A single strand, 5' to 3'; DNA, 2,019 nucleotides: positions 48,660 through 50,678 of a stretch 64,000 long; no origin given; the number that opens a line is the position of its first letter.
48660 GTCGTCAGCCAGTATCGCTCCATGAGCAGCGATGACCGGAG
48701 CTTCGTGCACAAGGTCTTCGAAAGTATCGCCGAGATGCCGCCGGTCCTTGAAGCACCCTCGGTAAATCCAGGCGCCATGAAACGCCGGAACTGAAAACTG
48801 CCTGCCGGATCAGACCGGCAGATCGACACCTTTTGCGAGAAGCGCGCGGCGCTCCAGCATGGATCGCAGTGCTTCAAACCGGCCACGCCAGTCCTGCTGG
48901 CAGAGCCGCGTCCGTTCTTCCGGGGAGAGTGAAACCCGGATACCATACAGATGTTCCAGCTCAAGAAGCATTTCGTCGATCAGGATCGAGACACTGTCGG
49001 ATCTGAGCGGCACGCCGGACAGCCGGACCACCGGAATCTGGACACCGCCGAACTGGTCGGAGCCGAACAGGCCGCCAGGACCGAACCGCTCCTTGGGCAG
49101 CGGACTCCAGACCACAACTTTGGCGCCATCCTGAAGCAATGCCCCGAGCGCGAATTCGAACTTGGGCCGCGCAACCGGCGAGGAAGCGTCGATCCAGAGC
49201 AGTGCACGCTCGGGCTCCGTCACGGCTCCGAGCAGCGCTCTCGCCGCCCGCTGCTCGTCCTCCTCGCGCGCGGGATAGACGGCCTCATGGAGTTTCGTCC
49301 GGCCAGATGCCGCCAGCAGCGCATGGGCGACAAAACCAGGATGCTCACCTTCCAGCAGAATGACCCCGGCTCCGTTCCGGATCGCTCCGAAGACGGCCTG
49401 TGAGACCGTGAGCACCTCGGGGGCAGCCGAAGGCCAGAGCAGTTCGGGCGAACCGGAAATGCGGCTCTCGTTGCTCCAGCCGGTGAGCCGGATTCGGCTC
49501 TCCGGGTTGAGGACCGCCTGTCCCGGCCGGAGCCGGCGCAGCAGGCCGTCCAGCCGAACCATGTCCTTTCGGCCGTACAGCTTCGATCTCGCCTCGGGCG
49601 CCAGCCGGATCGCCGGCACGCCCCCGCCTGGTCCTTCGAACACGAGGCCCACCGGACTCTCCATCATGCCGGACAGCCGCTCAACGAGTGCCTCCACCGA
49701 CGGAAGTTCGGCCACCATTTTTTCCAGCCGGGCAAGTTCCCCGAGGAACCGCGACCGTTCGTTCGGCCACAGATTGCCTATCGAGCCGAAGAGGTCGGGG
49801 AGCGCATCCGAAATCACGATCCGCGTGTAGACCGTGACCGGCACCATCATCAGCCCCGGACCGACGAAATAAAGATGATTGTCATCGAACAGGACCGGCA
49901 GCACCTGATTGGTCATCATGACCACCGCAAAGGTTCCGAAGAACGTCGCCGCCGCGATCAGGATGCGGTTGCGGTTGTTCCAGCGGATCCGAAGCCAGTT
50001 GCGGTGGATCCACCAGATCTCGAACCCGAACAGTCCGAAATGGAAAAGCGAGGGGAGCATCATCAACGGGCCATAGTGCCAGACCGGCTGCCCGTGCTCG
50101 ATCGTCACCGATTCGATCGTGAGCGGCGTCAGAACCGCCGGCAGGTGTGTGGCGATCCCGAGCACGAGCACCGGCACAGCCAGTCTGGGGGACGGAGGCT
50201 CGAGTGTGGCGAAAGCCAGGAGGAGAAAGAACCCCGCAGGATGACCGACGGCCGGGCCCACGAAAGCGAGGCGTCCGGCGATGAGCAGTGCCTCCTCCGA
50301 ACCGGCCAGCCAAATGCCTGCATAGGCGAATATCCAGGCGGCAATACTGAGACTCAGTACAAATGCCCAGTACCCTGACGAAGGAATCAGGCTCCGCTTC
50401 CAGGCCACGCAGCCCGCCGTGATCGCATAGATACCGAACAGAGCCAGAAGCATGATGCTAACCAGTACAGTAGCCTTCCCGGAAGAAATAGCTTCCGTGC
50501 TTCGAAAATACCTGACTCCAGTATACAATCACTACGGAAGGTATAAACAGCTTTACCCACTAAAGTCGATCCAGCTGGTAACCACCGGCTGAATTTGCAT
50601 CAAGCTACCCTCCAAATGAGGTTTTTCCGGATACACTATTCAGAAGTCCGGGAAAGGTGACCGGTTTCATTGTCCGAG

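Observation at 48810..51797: Divergent pair of catalytically dead sigma-54-activator (bEBP) paralogs, one on a 7TM receptor and one on a pseudo-receiver, both lacking GAFTGA and a DNA-binding domain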

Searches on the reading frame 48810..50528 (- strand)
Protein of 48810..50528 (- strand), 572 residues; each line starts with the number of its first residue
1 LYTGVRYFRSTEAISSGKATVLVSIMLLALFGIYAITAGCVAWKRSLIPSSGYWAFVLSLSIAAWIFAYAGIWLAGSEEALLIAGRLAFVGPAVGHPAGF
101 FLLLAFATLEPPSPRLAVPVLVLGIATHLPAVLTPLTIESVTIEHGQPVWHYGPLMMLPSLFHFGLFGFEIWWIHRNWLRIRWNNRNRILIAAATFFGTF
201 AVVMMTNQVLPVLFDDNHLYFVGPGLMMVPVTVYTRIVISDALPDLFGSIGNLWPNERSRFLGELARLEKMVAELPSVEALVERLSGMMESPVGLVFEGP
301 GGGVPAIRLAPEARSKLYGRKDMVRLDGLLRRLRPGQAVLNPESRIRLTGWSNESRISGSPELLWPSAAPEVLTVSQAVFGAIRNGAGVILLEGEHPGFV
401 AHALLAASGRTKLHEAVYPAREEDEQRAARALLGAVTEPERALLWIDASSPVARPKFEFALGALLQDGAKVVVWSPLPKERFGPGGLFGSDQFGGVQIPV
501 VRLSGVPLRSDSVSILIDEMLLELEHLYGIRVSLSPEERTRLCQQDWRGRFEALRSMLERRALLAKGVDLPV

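Call 3: search_protein_families(library=pfam, proteins=[window:48810-50528:-], max_evalue=1)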
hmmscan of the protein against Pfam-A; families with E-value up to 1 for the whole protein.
window:48810-50528:- (572 aa): 1 family
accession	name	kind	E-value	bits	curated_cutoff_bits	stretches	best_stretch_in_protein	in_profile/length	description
PF25601.1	AAA_lid_14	-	0.0033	17.6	27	1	509-567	3-62/87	AAA+ ATPase lid domain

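Call 4: search_protein_families(library=ncbifam, proteins=[window:48810-50528:-], max_evalue=1)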
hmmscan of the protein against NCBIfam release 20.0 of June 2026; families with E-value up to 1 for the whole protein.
window:48810-50528:- (572 aa): 2 families
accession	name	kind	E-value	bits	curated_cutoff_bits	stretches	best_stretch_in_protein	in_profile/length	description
NF041906.1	V4R_TF_MobR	exception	0.0013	17.3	999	1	486-566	385-466/544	phenol degradation transcriptional regulator MobR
NF008485.2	PRK11388.1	equivalog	0.01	14.2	551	1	503-567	499-563/643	dihydroxyacetone kinase operon transcriptional regulator DhaR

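Call 6: search_solved_structures(query=window:48810-50528:-, max_evalue=10, show_alignments=3)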
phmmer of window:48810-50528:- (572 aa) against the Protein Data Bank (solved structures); distinct sequences matched with E-value up to 10: 17.
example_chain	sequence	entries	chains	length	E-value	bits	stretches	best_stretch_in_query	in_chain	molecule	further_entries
6jdl_A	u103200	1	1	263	0.0073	18.4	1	480-564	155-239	Nitrogen assimilation regulatory protein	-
7ejw_C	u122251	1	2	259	0.0082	18.2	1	480-564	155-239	Transcriptional regulator FleQ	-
5exp_A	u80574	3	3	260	0.0082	18.2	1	480-564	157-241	Transcriptional regulator FleQ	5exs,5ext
6jdi_A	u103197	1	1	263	0.0084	18.2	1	480-564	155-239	Nitrogen assimilation regulatory protein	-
6j7e_A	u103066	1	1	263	0.0084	18.2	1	480-564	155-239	Nitrogen assimilation regulatory protein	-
5exx_A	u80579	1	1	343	0.013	17.5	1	480-564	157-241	Transcriptional regulator FleQ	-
8pb9_D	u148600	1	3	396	0.017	17.2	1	480-564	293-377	Transcriptional regulator FleQ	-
8p53_C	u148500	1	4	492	0.023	16.7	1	480-564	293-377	Transcriptional regulator FleQ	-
26jl_A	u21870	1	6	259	0.44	12.5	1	480-564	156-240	Flagellar regulatory protein A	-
5m7n_A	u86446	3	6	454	0.63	12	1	485-569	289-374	Nitrogen assimilation regulatory protein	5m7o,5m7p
3dzd_A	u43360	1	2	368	0.7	11.8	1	504-567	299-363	Transcriptional regulator (NtrC family)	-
4iwh_A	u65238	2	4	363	1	11.3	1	281-348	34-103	3-isopropylmalate dehydrogenase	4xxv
5fq1_A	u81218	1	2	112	1.1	11.2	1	326-381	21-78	HISTIDINE KINASE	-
8bjp_AAA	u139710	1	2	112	1.1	11.2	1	326-381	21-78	cytoplasmic PAS domain of CitA from Geobacillus thermodenitrificans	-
6h82_L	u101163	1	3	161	1.1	11.2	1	437-520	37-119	VP7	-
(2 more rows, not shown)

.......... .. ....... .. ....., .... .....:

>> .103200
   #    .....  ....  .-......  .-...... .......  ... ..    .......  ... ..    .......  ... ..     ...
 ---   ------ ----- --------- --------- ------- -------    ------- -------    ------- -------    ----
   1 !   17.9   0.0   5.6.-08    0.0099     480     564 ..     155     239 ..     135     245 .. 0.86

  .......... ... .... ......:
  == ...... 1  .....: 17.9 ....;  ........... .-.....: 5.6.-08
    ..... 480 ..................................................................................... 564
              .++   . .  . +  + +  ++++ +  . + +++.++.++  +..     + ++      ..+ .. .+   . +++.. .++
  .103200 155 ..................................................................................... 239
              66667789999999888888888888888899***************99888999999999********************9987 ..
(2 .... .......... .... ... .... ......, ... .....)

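Call 8: find_homologous_proteins(query=window:48810-50528:-, max_evalue=0.001)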
Query window:48810-50528:- (572 aa): 2 proteins with E <= 0.001 among 8000 candidates.
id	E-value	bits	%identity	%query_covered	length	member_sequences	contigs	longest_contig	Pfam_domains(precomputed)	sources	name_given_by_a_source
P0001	0.0e+0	1218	100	96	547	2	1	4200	-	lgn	-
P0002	0.0e+0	1072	87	96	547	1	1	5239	-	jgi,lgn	-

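Call 12: find_encoding_contigs(protein=P0002, flank=10000, max_places=6)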
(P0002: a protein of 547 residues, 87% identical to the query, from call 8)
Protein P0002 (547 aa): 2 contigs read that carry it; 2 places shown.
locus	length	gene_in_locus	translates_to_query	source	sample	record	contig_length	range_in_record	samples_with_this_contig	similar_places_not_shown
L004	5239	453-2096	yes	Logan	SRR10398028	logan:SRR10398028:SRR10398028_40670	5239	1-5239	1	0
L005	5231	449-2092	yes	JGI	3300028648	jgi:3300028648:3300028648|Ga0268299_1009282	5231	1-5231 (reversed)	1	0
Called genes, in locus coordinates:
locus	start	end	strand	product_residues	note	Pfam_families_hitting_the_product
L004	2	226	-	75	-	?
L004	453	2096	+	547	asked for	-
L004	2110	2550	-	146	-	PF12844:HTH_19 (weak), PF01381:HTH_3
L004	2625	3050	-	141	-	PF18024:HTH_50 (weak), PF02954:HTH_8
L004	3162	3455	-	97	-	PF01541:GIY-YIG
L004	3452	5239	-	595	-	?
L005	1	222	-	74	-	?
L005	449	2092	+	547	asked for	-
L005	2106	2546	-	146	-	PF12844:HTH_19 (weak), PF01381:HTH_3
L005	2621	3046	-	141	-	PF18024:HTH_50 (weak), PF02954:HTH_8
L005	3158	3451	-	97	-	PF01541:GIY-YIG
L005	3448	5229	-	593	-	?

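Call 16: search_protein_representatives(protein=window:48810-50528:-)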
Query: 572 residues. Proteins with E-value up to 0.001 (for the whole library): 13; up to 1e-10: 11; up to 1e-30: 9. The best 13 are listed.
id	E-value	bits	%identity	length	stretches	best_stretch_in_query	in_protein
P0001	0.0e+00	1217.6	100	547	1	26-572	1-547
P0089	1.3e-130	453.4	46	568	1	26-567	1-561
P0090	2.5e-72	261.0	32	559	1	26-564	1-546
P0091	1.7e-68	248.3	30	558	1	33-568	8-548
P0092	1.3e-66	242.2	30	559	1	30-563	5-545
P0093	5.7e-65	236.7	30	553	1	32-560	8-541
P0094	7.8e-58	213.1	30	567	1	30-564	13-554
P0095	3.2e-52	194.6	28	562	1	45-564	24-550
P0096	6.2e-50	187.1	28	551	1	28-566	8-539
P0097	7.1e-23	97.7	26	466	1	94-559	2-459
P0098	1.7e-20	89.8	32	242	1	339-566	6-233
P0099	5.2e-04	35.4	35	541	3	323-390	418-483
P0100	6.2e-04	35.2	28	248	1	30-246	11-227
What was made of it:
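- The family is tiny but real: 11 clusters at E<1e-10 among 1.84e9 representatives, all about 550-570 aa where complete (call 16).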

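Call 18: search_solved_structures(query=A1, max_evalue=1, show_alignments=2)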
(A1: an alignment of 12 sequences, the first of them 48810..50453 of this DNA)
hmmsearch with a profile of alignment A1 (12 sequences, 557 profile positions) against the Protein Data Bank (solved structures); distinct sequences matched with E-value up to 1: 31.
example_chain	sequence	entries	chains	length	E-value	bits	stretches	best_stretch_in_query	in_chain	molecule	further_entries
26jl_A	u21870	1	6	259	4.7e-07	32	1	448-547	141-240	Flagellar regulatory protein A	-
6jdi_A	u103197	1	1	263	1.9e-06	30.1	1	452-547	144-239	Nitrogen assimilation regulatory protein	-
5exp_A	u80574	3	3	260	2.5e-06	29.6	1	453-547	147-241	Transcriptional regulator FleQ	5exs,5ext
7ejw_C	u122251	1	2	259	2.6e-06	29.6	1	453-547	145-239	Transcriptional regulator FleQ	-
6j7e_A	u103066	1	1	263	2.7e-06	29.6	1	453-547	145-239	Nitrogen assimilation regulatory protein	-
6jdl_A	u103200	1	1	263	3.3e-06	29.2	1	453-547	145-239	Nitrogen assimilation regulatory protein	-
5exx_A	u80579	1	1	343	4.3e-06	28.9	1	453-547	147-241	Transcriptional regulator FleQ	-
8pb9_D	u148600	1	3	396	5.4e-06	28.5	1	453-547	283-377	Transcriptional regulator FleQ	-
8p53_C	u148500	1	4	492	7.7e-06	28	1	453-547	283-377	Transcriptional regulator FleQ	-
3dzd_A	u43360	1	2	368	3.6e-05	25.8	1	453-547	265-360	Transcriptional regulator (NtrC family)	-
5m7n_A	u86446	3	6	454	0.00019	23.5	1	453-553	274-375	Nitrogen assimilation regulatory protein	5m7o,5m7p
1ojl_A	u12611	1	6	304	0.00025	23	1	452-549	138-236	TRANSCRIPTIONAL REGULATORY PROTEIN ZRAR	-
6iy8_A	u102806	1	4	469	0.00038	22.4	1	453-548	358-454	Positive regulator CapR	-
3m0e_A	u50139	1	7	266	0.0014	20.6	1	453-550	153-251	Transcriptional regulator (NtrC family)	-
1ny6_A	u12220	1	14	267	0.0014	20.6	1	453-550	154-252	transcriptional regulator (NtrC family)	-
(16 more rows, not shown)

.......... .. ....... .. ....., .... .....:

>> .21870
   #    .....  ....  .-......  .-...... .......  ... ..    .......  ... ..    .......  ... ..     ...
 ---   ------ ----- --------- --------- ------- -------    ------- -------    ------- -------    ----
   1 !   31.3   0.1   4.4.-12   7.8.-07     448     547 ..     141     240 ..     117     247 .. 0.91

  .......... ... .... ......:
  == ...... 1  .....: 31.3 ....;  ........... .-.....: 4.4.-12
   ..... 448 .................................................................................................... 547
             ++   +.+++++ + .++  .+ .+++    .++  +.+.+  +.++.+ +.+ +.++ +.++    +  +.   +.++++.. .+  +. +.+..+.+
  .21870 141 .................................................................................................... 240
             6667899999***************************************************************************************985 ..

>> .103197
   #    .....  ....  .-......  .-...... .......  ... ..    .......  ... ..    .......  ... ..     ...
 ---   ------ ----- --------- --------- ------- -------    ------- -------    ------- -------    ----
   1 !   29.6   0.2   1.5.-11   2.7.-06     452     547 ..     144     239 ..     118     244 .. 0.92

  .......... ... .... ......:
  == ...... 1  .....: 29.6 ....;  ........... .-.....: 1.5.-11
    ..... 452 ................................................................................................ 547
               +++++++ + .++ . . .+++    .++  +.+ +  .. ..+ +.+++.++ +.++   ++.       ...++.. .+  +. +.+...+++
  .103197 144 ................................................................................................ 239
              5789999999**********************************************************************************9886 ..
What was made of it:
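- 48810..49013 (-): A residues 481-547 plus the stop codon: bEBP-type lid domain (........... ... PEER ... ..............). Family profile against PDB bEBPs, E 4.7e-7 over positions 448-547 (call 18).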

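Call 23: find_encoding_contigs(protein=P0089, flank=8000, max_places=3)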
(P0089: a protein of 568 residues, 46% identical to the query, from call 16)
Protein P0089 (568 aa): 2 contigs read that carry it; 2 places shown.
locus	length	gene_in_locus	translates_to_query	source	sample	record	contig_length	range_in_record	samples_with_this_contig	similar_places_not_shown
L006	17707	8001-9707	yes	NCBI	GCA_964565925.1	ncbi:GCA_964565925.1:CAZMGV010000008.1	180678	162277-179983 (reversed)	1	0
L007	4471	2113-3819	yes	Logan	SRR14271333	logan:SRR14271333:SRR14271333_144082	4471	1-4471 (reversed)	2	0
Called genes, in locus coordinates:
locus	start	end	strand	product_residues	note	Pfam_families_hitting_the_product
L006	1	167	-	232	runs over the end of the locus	PF22285:DUF6962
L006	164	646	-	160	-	-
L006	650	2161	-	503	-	PF01565:FAD_binding_4, PF04030:ALO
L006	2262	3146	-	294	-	PF00142:Fer4_NifH (faint), PF01656:CbiA, PF02374:ArsA_ATPase (weak), PF06564:CBP_BcsQ (weak), PF09140:MipZ, PF10609:ParA, PF13614:AAA_31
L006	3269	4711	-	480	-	PF04187:Cofac_haem_bdg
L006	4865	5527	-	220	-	-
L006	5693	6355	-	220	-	PF00691:OmpA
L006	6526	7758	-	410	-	PF00158:Sigma54_activat, PF25601:AAA_lid_14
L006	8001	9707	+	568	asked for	-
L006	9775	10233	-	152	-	PF13560:HTH_31, PF01381:HTH_3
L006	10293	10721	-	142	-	PF18024:HTH_50 (weak), PF02954:HTH_8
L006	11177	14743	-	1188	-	PF01522:Polysacc_deac_1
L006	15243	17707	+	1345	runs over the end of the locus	-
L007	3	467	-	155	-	?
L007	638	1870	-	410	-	PF00158:Sigma54_activat, PF25601:AAA_lid_14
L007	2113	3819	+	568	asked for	-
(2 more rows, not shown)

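Call 24: find_encoding_contigs(protein=P0090, flank=8000, max_places=3)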
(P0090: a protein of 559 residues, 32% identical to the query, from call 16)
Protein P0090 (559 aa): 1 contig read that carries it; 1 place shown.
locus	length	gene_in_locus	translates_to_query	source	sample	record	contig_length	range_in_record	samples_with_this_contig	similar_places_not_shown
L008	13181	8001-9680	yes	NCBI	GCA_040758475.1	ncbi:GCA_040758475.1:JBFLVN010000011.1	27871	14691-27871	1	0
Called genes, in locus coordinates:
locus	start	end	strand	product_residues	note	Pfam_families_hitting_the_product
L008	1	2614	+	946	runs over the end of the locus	PF00672:HAMP (weak), PF00015:MCPsignal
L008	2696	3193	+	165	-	PF10698:DUF2505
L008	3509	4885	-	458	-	PF00158:Sigma54_activat, PF14532:Sigma54_activ_2, PF07728:AAA_5, PF20432:Xre-like-HTH (faint), PF25601:AAA_lid_14, PF02954:HTH_8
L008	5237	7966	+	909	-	-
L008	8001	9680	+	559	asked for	PF25601:AAA_lid_14 (weak)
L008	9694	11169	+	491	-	PF00072:Response_reg, PF00158:Sigma54_activat, PF14532:Sigma54_activ_2, PF07728:AAA_5 (weak), PF25601:AAA_lid_14, PF02954:HTH_8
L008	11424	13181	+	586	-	PF00999:Na_H_Exchanger, PF00582:Usp, PF23256:CHX17_2nd (weak)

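Call 25: find_encoding_contigs(protein=P0091, flank=8000, max_places=2)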
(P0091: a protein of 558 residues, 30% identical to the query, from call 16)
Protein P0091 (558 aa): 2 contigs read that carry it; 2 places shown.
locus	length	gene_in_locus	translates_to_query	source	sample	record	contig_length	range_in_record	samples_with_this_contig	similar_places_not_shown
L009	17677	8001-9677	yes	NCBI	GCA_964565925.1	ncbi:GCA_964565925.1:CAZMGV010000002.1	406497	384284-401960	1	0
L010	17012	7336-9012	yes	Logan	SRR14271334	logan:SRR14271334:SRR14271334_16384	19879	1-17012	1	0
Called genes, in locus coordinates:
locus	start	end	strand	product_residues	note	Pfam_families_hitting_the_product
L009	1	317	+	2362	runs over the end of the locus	PF03534:SpvB (faint), PF01839:FG-GAP (faint), PF12256:TcdB_toxin_midN (faint), PF13517:FG-GAP_3, PF05593:RHS_repeat (weak), PF25023:TEN_YD-shell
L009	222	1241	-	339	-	PF13276:HTH_21, PF00665:rve, PF13683:rve_3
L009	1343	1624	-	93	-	PF01527:HTH_Tnp_1, PF13384:HTH_23 (weak), PF13518:HTH_28 (weak)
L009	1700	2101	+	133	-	-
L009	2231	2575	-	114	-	-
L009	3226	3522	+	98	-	-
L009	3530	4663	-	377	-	PF00158:Sigma54_activat, PF14532:Sigma54_activ_2, PF07728:AAA_5 (weak), PF25601:AAA_lid_14, PF02954:HTH_8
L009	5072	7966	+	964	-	-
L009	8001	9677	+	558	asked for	PF16927:HisKA_7TM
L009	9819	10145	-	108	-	-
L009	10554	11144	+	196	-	-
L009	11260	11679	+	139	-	PF18024:HTH_50, PF02954:HTH_8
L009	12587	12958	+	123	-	-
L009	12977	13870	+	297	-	PF13638:PIN_4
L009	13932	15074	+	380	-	PF06114:Peptidase_M78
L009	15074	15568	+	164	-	PF14367:DUF4411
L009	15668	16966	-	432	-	PF10544:T5orf172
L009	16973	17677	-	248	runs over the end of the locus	-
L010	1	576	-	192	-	?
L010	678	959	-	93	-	PF01527:HTH_Tnp_1, PF13384:HTH_23 (weak), PF13518:HTH_28 (weak)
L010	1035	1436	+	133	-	-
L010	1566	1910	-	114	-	-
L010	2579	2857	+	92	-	-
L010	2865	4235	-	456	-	PF00158:Sigma54_activat, PF14532:Sigma54_activ_2, PF07728:AAA_5 (weak), PF25601:AAA_lid_14, PF02954:HTH_8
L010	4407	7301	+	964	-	-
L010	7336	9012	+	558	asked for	PF16927:HisKA_7TM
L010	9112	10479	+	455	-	PF00668:Condensation, PF16911:PapA_C (weak)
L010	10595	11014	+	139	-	PF18024:HTH_50, PF02954:HTH_8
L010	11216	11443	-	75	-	-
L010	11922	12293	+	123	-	-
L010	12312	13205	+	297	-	PF13638:PIN_4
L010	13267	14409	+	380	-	PF06114:Peptidase_M78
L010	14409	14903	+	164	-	PF14367:DUF4411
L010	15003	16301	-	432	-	PF10544:T5orf172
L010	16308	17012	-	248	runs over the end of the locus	-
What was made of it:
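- MAG GCA_964565925.1 carries both a window-type pair (P0089, L006) and a canonical module (P0091, L009) (calls 23, 25).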

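Call 26: find_encoding_contigs(protein=P0092, flank=8000, max_places=2)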
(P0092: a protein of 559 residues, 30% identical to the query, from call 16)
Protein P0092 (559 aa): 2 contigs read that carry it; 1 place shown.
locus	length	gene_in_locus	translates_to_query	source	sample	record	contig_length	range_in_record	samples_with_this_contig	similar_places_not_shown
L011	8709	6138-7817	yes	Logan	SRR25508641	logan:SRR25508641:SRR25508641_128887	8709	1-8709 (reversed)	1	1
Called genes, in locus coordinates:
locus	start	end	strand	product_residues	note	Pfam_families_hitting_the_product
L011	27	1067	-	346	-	PF13776:DUF4172, PF02661:Fic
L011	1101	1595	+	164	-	-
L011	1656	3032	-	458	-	PF00158:Sigma54_activat, PF14532:Sigma54_activ_2, PF07728:AAA_5 (weak), PF25601:AAA_lid_14, PF02954:HTH_8, PF13556:HTH_30 (weak)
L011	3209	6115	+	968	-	-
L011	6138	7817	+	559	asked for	PF16927:HisKA_7TM (weak), PF25601:AAA_lid_14 (weak)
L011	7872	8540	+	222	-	PF25601:AAA_lid_14, PF02954:HTH_8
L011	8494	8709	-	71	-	?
